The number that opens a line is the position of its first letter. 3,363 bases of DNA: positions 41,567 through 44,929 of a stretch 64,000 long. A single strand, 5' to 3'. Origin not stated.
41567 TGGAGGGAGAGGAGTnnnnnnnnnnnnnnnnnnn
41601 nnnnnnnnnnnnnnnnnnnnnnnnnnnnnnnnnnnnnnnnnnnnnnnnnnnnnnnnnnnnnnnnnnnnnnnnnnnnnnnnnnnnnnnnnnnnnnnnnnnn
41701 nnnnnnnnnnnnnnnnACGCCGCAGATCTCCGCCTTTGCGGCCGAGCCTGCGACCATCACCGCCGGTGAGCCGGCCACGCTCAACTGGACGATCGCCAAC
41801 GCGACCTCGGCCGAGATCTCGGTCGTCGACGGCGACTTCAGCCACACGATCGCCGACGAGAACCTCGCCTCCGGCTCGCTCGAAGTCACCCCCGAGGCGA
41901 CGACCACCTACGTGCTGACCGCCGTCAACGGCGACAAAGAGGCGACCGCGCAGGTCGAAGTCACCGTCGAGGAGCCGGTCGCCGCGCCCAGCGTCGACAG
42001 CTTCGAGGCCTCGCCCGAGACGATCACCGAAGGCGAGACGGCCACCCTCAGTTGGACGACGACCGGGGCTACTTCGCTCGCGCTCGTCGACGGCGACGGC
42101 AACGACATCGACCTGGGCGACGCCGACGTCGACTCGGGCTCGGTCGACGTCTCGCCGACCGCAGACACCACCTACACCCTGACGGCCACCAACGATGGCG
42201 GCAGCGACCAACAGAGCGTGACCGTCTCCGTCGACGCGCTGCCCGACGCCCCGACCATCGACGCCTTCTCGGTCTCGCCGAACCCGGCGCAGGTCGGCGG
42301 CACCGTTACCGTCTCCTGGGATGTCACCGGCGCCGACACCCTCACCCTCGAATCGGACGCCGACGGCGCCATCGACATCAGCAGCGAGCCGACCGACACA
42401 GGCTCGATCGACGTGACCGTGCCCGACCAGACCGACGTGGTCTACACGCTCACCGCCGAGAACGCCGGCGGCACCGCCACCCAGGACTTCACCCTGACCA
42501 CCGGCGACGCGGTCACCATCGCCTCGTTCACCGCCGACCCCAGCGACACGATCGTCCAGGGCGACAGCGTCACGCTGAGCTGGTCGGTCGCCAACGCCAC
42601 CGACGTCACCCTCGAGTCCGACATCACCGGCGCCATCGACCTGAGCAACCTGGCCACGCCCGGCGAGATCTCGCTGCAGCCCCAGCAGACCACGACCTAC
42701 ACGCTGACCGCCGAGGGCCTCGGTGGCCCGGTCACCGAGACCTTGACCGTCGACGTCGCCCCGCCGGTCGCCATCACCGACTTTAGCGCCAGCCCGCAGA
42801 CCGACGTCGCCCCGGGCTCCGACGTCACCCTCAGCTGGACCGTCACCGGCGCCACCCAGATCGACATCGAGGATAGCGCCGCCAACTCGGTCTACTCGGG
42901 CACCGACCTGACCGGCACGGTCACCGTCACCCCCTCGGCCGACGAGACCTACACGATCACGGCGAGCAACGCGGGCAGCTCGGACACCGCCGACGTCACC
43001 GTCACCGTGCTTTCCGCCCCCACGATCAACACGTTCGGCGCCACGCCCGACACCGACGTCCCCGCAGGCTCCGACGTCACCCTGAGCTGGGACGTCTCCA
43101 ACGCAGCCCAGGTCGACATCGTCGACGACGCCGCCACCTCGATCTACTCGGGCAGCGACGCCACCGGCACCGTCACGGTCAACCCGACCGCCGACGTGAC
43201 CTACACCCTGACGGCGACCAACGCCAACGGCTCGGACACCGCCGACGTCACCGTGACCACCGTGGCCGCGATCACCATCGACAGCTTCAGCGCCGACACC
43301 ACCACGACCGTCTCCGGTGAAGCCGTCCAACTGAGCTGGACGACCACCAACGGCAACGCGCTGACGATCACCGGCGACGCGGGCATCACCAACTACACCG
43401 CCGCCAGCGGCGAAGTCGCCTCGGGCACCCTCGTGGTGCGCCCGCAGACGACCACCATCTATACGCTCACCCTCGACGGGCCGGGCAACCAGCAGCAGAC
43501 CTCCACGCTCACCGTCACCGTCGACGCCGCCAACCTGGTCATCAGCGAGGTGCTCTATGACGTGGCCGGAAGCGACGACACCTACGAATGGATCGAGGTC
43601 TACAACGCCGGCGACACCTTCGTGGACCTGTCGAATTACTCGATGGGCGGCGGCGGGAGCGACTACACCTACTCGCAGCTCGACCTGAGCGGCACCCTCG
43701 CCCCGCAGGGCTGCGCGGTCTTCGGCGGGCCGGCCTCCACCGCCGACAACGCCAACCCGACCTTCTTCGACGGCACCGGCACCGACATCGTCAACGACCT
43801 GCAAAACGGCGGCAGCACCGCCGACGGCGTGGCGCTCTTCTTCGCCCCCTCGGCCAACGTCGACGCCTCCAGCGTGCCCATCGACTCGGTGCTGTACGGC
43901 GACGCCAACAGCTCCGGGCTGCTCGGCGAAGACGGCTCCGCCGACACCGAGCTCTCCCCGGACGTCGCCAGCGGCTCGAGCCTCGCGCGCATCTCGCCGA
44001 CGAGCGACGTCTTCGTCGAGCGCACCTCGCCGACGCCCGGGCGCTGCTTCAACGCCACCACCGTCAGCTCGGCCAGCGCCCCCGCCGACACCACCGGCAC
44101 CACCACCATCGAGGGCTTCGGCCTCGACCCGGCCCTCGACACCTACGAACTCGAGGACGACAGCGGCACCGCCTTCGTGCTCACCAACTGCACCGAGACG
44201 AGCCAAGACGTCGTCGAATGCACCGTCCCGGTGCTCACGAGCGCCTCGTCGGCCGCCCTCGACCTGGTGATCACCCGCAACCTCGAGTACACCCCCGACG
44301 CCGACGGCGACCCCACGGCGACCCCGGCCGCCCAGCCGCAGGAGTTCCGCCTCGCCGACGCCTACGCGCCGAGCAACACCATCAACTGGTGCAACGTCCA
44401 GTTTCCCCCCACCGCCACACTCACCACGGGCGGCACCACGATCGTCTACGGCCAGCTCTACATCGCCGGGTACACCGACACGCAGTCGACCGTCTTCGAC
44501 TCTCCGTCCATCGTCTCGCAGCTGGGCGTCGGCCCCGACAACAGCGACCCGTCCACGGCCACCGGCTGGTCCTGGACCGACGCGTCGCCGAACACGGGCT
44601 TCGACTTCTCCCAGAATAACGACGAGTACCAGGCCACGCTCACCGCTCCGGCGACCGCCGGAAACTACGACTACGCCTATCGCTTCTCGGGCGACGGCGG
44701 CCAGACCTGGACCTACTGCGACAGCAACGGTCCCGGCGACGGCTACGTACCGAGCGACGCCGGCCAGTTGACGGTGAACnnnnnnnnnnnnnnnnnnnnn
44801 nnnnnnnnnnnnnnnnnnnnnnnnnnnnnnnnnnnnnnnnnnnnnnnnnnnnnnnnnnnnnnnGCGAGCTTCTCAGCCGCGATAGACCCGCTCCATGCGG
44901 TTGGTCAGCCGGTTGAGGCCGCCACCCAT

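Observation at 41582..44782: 1066-aa surface protein with about 9 near-identical Ig-like repeats plus a lamin-tail domain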

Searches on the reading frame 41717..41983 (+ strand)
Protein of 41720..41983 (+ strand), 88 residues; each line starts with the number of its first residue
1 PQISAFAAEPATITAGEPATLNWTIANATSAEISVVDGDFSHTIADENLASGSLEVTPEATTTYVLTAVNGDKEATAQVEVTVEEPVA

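Call 27: search_protein_families(library=pfam, proteins=[window:41720-41983:+], max_evalue=10)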
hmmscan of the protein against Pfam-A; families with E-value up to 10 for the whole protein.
window:41720-41983:+ (88 aa): 3 families
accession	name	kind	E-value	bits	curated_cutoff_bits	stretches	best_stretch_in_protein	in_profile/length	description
PF16640.11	Big_3_5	-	0.018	16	35.5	1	8-83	3-87/88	Bacterial Ig-like domain (group 3)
PF10342.15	Kre9_KNH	-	0.027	15.6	24.6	1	11-78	6-85/94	Kre9/KNH-like N-terminal Ig-like domain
PF10633.15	NPCBM_assoc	-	0.038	14.6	24.4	1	57-86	2-31/78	NPCBM-associated, NEW3 domain of alpha-galactosidase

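Call 82: search_solved_structures(query=A3, max_evalue=1, show_alignments=1)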
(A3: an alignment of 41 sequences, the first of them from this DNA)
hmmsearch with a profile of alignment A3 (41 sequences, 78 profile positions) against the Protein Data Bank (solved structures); distinct sequences matched with E-value up to 1: 19.
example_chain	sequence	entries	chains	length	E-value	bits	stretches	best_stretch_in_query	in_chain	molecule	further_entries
9ncf_S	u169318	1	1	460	4.6e-12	49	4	9-77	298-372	Immunoglobulin-like domain protein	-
6fwx_A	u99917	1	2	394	6e-07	32.6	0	49-77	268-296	Titin,Titin,Titin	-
6sdb_A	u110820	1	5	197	0.001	22.3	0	51-77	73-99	Titin,Decorin,Titin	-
1ya5_A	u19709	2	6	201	0.0015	21.7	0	50-77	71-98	N2B-TITIN ISOFORM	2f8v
2a38_A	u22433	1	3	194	0.0016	21.6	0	50-77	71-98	Titin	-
9c2d_S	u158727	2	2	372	0.011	18.9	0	8-74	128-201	Tail protein | Putative tail protein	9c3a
1gl4_B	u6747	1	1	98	0.026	17.8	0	46-77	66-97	BASEMENT MEMBRANE-SPECIFIC HEPARAN SULFATE PROTEOGLYCAN CORE PROTEIN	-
9n2z_A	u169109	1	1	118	0.077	16.3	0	18-66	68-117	LM2363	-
2ill_A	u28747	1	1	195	0.11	15.8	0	46-77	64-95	Titin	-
2j8h_A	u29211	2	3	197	0.11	15.8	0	46-77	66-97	TITIN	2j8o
6hci_A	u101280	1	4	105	0.12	15.6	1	47-77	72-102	Titin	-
2cqv_A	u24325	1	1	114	0.16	15.2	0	56-77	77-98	Myosin light chain kinase, smooth muscle and non-muscle isozymes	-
2nzi_A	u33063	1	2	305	0.22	14.8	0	47-77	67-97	Titin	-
6qnt_D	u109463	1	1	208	0.52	13.6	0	38-76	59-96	Desmoglein-2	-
8g4l_bm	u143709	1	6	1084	0.55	13.5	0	56-76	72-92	Titin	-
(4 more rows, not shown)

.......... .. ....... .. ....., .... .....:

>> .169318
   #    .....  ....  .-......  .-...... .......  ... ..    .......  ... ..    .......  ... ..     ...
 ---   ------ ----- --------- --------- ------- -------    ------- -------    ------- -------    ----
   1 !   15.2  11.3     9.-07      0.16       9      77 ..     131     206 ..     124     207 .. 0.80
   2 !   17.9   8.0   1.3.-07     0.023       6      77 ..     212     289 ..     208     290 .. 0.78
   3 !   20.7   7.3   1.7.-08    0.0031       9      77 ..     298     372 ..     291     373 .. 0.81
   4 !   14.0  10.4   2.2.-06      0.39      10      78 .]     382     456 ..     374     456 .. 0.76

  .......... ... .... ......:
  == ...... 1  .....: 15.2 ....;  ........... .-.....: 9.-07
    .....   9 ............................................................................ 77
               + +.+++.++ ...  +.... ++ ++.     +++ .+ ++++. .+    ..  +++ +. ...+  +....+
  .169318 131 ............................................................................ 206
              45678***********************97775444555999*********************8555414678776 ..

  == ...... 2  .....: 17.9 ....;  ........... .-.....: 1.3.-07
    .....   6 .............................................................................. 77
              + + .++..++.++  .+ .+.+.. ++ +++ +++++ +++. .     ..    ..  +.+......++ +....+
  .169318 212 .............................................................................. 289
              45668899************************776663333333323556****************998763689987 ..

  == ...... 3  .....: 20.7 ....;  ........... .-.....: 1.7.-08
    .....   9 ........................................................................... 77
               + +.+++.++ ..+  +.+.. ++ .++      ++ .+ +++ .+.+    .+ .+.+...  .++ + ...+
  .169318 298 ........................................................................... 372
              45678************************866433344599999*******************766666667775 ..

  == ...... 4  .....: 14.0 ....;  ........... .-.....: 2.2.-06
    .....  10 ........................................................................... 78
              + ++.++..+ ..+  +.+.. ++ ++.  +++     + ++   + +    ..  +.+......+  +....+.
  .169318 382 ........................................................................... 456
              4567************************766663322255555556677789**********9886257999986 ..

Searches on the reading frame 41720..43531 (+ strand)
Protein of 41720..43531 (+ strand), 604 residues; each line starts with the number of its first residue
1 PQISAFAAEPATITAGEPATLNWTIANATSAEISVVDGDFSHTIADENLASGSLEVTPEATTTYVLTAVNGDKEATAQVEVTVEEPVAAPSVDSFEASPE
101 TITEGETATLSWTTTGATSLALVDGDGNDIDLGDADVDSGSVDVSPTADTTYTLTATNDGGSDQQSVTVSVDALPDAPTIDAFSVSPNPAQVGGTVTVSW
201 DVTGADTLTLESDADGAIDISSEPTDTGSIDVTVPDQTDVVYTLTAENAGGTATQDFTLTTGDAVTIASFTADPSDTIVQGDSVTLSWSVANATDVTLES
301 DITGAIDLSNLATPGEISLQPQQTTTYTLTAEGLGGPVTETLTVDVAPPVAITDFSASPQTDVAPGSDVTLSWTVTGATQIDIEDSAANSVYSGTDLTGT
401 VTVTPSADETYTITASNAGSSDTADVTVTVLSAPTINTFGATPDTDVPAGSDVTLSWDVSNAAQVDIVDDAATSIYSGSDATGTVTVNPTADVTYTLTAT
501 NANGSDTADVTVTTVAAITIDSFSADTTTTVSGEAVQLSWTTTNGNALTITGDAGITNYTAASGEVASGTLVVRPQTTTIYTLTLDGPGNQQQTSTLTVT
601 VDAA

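Call 32: search_solved_structures(query=window:41720-43531:+, max_evalue=0.1)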
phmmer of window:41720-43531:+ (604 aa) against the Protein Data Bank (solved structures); distinct sequences matched with E-value up to 0.1: 0.

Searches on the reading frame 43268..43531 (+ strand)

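Call 27: search_protein_families(library=pfam, proteins=[window:43268-43531:+], max_evalue=10)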
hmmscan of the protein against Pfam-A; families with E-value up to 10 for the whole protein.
window:43268-43531:+ (88 aa): 1 family
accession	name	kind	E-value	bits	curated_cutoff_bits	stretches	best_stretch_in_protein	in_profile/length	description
PF24528.1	Ig_ADGRF3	-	0.0081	16.8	27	1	52-85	55-90/91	Adhesion G-protein coupled receptor F3-like, Ig-like domain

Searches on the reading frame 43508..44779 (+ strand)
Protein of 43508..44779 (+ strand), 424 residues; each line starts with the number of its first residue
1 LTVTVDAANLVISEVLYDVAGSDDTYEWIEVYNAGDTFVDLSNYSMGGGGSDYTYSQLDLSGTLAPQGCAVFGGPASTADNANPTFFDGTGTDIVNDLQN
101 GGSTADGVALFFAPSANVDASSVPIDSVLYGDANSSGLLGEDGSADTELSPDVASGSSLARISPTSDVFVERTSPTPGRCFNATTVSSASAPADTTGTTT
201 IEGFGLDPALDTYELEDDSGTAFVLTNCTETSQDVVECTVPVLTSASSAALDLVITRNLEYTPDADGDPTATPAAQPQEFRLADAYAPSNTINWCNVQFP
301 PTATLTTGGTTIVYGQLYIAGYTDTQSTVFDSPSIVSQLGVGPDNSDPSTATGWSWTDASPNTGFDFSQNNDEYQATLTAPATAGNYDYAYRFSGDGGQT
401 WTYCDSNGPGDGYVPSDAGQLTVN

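Call 13: search_protein_families(library=ncbifam, proteins=[window:43532-44779:+], max_evalue=1)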
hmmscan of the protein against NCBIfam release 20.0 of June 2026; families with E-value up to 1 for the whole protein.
window:43532-44779:+ (416 aa): 0 families

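Call 31: search_solved_structures(query=A1, max_evalue=1)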
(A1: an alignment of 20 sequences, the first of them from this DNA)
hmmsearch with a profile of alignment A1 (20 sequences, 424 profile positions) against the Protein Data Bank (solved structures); distinct sequences matched with E-value up to 1: 3.
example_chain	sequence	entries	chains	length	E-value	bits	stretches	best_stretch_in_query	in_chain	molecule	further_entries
6uqj_A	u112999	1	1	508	0.07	15.1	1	90-193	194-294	Beta-xylosidase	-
8i0j_A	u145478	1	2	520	0.36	12.8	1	90-196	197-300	Glycoside hydrolase family 39 beta-xylosidase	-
8i0x_B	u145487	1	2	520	0.37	12.8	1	90-196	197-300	Glycoside hydrolase family 39 beta-xylosidase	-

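Call 38: find_related_loci(query=window:43508-44779:+, collection=genome_contigs, flank=7000)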
Query window:43508-44779:+ (424 aa) in genome_contigs; peptide patterns used: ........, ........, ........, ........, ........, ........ (x = any residue, [..] = any of these).
240 stretches matched a pattern; 5 encode a relative of the query (tblastn E <= 1e-3); 5 distinct loci.
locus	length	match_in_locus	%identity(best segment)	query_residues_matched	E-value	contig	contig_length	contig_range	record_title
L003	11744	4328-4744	49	288-422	2e-28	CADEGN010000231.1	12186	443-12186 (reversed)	MAG: uncultured Myxococcales bacterium isolate Myxococcales sp. RBC066 genome assembly, contig: MAG066_231, whole genome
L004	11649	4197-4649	43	275-424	2e-27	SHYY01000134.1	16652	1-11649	MAG: Myxococcales bacterium isolate Baikal-deep-G131 BACOMB-C16609, whole genome shotgun sequence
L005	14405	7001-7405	46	292-423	1e-27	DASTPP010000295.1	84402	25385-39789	MAG TPA_asm: Polyangiaceae bacterium isolate SMAG_U2200 k141_323884, whole genome shotgun sequence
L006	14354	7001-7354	47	290-408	1e-26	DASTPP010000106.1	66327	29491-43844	MAG TPA_asm: Polyangiaceae bacterium isolate SMAG_U2200 k141_1128390, whole genome shotgun sequence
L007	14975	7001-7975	46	291-424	6e-21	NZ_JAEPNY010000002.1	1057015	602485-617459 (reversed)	MAG: Psychroserpens sp. isolate HXMU1421-10 NODE_2_length_1057015_cov_22.912586, whole genome shotgun sequence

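Call 43: predict_structure(alignment_id=A1)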
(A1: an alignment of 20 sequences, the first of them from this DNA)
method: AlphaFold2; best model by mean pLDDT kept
length: 424 residues; sequences in the alignment: 20
mean_pLDDT: 89.6   pTM: 0.77
mean pLDDT of the five models: 89.6, 88.9, 88.7, 88.7, 87.3
residues with pLDDT >= 90: 282; 70-90: 117; 50-70: 25; < 50: 0
segments of 3 or more residues with pLDDT < 50: none
pLDDT, mean of each block of 10 residues (from residue 1): 84 89 80 95 95 94 95 91 91 87 91 96 96 94 94 91 86 92 82 81 94 92 94 92 74 96 96 94 87 87 93 90 71 80 94 93 83 93 96 87 82 87 95
secondary structure, 60 per line:
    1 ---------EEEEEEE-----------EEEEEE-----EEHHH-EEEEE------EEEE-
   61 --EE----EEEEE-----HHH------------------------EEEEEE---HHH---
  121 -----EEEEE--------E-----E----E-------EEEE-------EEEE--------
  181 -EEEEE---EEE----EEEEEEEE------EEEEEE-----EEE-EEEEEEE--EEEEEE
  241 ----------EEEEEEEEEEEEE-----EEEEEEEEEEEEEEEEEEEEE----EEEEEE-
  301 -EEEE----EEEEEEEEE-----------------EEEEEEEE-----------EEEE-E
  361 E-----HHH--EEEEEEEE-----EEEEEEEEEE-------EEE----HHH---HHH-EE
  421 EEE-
elements in order: E10-16 E28-33 E45-49 E56-59 E69-73 E106-111 E126-130 E158-161 E169-172 E182-186 E190-192 E197-204 E211-216 E222-224 E226-232 E235-240 E251-263 E269-289 E294-299 E302-305 E310-318 E336-343 E355-358 E372-379 E385-394 E402-404 E419-423

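Call 45: fold_search(model_id=the predicted structure, library=pdb)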
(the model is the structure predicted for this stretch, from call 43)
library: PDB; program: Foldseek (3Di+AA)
matches with E <= 10: 1989; with E <= 0.001: 654
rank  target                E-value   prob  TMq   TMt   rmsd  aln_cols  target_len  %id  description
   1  8glv_DA               8.3e-08  1.00  0.22  0.04  18.4       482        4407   10  96-nm repeat unit of doublet microtubules from Chlamydomonas reinhardtii flagella (released 2023-05-31)
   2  8dfp_B                3.5e-07  1.00  0.19  0.18  19.8       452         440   11  Ectodomain of full-length KIT(DupA502,Y503)-SCF dimers (released 2023-03-29)
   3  7cyv_H                4.3e-07  1.00  0.16  0.26  18.2       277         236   12  Crystal structure of FD20, a neutralizing single-chain variable fragment (scFv) in complex with SARS-CoV-2 Spike recep (released 2021-09-15)
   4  7pa6_SSS              6.4e-07  1.00  0.15  0.24  17.6       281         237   10  JC polyomavirus VP1 in complex with scFv 27C11 (released 2023-02-08)
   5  6k4z_B                6.8e-07  1.00  0.17  0.27  16.0       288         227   12  Single-chain Fv antibody of C6 COMPLEXED WITH 2-(4-HYDROXY-3-NITROPHENYL)ACETIC ACID (released 2019-09-18)
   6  8cz8_C                7.1e-07  1.00  0.15  0.25  17.6       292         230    9  Novel Anti-Mesothelin Antibodies Enable Crystallography of the Intact Mesothelin Ectodo- main and Engineering of Poten (released 2023-06-07)
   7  7ouu_B                8.4e-07  1.00  0.16  0.27  15.8       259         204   13  Crystal structure of human filamin C domains 14-15 (released 2022-06-22)
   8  8ek5_E                8.4e-07  1.00  0.15  0.25  18.6       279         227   11  Engineered scFv 10LH bound to PHOX2B/HLA-A24:02 (released 2023-12-06)
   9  9uds_A                1.0e-06  1.00  0.16  0.27  17.3       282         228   10  Single-chain Fv antibody of C6 (released 2025-11-05)
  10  7pa6_OOO              1.0e-06  1.00  0.16  0.26  17.5       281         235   10  JC polyomavirus VP1 in complex with scFv 27C11 (released 2023-02-08)
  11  7pa7_qqq              1.1e-06  1.00  0.16  0.25  18.9       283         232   10  BK polyomavirus VP1 in complex with scFv 29B1 (released 2023-02-08)
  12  7eq3                  1.2e-06  1.00  0.15  0.25  15.5       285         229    9  Apo diabody form of CRH2-directed antibody 9F8 (released 2022-05-18)
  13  7pa6_KKK              1.2e-06  1.00  0.15  0.23  17.7       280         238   10  JC polyomavirus VP1 in complex with scFv 27C11 (released 2023-02-08)
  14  6lfv                  1.2e-06  1.00  0.15  0.25  15.9       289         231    8  Crystal structure of PCB4scFv(hN56D) (released 2020-12-09)
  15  7ouu_A                1.4e-06  1.00  0.16  0.29  15.3       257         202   13  Crystal structure of human filamin C domains 14-15 (released 2022-06-22)
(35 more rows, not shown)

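Call 59: find_related_loci(query=window:43508-44779:+, collection=metagenome_contigs, flank=6000)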
Query window:43508-44779:+ (424 aa) in metagenome_contigs; peptide patterns used: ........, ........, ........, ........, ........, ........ (x = any residue, [..] = any of these).
227 stretches matched a pattern, but none encodes a relative of the query by tblastn (E <= 1e-3).

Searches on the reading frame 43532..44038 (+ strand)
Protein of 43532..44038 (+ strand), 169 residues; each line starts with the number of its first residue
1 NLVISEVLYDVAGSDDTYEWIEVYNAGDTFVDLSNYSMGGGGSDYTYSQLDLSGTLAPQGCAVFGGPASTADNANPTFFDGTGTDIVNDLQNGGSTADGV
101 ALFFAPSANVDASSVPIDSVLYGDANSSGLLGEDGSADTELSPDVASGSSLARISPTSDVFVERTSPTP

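Call 27: search_protein_families(library=pfam, proteins=[window:43532-44038:+], max_evalue=10)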
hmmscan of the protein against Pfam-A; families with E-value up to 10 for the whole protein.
window:43532-44038:+ (169 aa): 1 family
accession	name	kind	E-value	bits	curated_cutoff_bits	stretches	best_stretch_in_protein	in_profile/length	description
PF00932.25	LTD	-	6.5e-11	43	34.3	1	1-103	7-95/109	Lamin Tail Domain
